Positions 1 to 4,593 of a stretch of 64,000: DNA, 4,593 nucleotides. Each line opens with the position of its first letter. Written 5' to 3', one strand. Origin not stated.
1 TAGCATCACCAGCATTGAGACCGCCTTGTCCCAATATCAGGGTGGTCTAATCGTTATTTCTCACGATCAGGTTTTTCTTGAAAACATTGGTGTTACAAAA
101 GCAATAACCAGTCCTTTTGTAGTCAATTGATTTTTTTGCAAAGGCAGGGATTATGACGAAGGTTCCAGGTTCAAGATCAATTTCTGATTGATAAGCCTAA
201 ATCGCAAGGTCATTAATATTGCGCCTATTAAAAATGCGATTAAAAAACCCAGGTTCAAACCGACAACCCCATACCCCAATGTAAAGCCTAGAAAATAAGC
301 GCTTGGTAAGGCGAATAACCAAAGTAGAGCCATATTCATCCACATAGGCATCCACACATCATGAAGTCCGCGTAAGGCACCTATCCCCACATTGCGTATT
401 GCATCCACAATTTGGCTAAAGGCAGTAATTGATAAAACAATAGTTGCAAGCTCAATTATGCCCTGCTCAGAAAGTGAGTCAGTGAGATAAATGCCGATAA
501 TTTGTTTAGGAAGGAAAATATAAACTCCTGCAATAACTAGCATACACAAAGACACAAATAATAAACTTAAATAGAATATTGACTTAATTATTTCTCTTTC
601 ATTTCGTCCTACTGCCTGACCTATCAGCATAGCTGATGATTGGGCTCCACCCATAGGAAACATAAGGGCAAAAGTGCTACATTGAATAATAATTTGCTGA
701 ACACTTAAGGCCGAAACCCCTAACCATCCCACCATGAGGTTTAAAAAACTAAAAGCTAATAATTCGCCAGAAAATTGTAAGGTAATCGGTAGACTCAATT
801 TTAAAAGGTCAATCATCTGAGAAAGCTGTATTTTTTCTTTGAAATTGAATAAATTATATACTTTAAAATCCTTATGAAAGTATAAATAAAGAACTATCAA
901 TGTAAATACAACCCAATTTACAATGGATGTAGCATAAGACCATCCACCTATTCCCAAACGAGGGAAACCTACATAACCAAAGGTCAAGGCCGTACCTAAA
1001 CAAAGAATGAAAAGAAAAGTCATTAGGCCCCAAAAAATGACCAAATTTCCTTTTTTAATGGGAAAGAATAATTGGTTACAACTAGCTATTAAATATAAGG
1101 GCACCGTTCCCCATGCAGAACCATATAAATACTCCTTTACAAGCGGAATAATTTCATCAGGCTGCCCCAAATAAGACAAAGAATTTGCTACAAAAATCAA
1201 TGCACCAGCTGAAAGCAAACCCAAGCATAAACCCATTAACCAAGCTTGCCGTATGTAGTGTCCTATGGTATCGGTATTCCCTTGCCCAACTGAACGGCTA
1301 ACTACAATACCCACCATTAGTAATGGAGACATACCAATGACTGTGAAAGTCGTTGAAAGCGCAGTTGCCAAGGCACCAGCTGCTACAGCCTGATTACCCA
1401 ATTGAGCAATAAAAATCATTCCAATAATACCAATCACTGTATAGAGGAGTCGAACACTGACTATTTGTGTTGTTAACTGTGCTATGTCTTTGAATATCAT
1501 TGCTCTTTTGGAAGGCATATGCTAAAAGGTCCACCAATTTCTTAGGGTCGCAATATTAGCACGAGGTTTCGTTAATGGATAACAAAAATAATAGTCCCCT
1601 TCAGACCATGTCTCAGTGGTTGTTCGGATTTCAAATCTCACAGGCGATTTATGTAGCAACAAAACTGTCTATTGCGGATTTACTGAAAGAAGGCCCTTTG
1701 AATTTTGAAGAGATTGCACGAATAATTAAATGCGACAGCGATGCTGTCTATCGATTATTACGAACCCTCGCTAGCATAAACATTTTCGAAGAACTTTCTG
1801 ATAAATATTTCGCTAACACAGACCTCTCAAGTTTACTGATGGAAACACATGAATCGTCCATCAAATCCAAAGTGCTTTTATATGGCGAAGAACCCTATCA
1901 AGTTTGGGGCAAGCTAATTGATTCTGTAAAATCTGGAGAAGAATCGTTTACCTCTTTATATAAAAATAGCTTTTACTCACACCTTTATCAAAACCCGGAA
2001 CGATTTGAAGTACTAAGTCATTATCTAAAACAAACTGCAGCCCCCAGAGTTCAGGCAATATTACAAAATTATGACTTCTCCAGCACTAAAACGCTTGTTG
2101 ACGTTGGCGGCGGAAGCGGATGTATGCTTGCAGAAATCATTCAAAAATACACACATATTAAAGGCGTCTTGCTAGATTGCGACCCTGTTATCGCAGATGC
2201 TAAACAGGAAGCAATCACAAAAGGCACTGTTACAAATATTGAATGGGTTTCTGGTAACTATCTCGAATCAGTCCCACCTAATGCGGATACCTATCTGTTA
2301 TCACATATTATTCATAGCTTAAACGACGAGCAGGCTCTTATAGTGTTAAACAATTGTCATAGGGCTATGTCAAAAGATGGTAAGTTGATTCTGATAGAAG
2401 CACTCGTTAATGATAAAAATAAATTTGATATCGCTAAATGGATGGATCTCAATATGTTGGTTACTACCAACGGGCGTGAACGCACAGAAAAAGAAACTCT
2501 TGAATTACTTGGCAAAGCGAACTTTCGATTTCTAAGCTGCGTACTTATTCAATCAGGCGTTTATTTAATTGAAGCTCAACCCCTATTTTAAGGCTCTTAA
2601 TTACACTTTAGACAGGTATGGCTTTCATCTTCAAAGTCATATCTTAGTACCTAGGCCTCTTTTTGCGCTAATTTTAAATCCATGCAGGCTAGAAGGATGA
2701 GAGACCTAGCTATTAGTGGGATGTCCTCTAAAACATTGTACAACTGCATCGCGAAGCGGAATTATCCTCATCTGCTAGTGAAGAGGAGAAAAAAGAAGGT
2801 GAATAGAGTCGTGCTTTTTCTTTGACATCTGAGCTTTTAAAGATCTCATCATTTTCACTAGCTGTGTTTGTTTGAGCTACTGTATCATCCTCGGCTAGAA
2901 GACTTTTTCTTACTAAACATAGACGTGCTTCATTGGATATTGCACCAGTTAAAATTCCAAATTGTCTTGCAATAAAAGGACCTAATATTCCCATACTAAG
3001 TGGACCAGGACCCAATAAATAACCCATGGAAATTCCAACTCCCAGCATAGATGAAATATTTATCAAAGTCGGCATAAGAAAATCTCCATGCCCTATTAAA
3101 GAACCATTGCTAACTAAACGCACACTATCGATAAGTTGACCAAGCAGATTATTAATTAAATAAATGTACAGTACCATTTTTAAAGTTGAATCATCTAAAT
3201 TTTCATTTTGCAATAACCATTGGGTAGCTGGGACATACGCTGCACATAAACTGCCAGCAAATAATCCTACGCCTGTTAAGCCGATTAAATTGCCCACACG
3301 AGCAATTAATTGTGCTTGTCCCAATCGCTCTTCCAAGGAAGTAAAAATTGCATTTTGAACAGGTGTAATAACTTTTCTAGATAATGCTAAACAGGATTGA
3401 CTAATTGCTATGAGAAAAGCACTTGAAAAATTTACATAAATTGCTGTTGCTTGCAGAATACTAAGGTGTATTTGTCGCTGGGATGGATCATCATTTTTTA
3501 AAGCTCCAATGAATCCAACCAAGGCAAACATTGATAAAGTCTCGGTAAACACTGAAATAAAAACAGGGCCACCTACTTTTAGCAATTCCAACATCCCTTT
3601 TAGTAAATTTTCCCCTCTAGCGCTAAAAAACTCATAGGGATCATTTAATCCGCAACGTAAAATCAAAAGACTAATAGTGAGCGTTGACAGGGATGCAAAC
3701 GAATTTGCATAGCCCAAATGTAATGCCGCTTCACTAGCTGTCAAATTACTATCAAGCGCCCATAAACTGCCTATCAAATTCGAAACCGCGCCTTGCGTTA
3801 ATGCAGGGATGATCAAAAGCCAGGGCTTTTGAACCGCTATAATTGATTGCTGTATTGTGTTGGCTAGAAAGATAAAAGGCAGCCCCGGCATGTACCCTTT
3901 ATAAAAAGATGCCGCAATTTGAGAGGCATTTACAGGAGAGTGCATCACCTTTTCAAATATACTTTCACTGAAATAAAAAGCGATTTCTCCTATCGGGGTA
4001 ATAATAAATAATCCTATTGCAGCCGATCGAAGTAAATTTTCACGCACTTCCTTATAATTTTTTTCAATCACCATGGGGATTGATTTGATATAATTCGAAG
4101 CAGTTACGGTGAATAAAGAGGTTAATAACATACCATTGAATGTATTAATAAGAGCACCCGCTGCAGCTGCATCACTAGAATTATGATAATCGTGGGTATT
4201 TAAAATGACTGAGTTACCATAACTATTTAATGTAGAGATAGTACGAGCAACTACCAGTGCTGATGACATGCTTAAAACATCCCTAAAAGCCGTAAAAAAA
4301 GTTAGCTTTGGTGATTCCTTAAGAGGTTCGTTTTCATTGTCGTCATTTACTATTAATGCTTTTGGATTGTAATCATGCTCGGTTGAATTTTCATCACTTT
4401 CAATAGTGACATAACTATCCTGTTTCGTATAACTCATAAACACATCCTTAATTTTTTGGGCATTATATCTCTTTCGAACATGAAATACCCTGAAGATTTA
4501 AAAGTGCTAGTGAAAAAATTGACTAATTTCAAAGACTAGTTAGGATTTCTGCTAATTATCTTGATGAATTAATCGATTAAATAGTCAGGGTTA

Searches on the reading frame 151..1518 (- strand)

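Call 9: search_protein_families(library=pfam, proteins=[window:151-1518:-], max_evalue=0.001)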
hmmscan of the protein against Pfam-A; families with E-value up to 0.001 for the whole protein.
window:151-1518:- (455 aa): 1 family
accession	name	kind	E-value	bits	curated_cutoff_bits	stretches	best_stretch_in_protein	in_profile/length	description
PF01554.23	MatE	-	2.8e-35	121.8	24.9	2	244-408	1-160/161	MatE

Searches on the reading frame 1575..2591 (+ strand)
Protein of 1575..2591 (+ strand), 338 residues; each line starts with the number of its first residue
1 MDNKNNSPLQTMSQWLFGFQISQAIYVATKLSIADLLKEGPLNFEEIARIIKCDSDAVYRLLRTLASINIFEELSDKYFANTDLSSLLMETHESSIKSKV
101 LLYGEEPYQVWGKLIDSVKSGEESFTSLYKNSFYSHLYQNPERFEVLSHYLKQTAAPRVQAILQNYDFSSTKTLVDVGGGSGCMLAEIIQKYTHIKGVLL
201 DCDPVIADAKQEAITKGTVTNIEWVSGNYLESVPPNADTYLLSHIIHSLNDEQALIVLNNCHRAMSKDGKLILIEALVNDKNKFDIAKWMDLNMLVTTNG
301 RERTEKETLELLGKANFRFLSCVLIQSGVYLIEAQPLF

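Call 9: search_protein_families(library=pfam, proteins=[window:1575-2591:+], max_evalue=0.001)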
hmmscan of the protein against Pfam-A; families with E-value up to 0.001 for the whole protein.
window:1575-2591:+ (338 aa): 7 families
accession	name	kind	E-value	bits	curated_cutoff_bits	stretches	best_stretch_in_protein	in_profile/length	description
PF00891.24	Methyltransf_2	-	1.2e-42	146.1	22.3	1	111-318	1-210/210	O-methyltransferase domain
PF08100.18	Dimerisation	-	2.1e-16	60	25.6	1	11-90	8-92/93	O-methyltransferase dimerisation domain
PF08242.18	Methyltransf_12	-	2.7e-07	31.6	30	1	175-271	1-98/98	Methyltransferase domain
PF13649.12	Methyltransf_25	-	8.8e-06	26.8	27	1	175-269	2-97/97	Methyltransferase domain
PF13489.12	Methyltransf_23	-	7.7e-05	22.9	27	1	149-318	3-160/164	Methyltransferase domain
PF01209.24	Ubie_methyltran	-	0.00019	21.3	20.1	1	170-277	47-155/233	ubiE/COQ5 methyltransferase family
PF08241.18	Methyltransf_11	-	0.00024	22.1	21.2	1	175-273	1-95/95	Methyltransferase domain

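Call 48: search_protein_families(library=ncbifam, proteins=[window:1575-2591:+], max_evalue=0.001)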
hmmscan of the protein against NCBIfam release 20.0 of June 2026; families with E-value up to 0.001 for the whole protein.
window:1575-2591:+ (338 aa): 7 families
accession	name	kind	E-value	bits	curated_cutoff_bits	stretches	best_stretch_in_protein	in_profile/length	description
TIGR02716.1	C20_methyl_CrtF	equivalog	1.1e-14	54.3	276.1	1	25-283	7-262/306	bacteriochlorophyllide d C-20 methyltransferase BchU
NF053543.1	FlxJ_fam_MTase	equivalog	4.2e-09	35.8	560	1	19-289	27-298/352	FlxJ family methyltransferase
NF043040.1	corrin_prot_MT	hypoth_equivalog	8.4e-06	25.4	180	1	137-279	8-153/216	corrinoid protein-associated methyltransferase CpaM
TIGR04543.1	ketoArg_3Met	equivalog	1e-05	24.8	425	0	155-275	135-262/336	2-ketoarginine methyltransferase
TIGR01934.1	MenG_MenH_UbiE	subfamily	2.2e-05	23.9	158.35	1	165-287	34-156/223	ubiquinone/menaquinone biosynthesis methyltransferase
TIGR03534.1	RF_mod_PrmC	equivalog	0.00013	21.5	199.1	1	159-234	77-152/253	peptide chain release factor N(5)-glutamine methyltransferase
NF001244.0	PRK00216.1-5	equivalog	0.00021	20.7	216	1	163-304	41-184/236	bifunctional demethylmenaquinone methyltransferase/2-methoxy-6-polyprenyl-1,4-benzoquinol methylase UbiE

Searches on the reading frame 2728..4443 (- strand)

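Call 9: search_protein_families(library=pfam, proteins=[window:2728-4443:-], max_evalue=0.001)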
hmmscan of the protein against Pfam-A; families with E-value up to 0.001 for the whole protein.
window:2728-4443:- (571 aa): 1 family
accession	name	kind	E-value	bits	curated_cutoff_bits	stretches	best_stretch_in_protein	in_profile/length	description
PF01554.23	MatE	-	4.1e-05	23.8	24.9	0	86-206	23-140/161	MatE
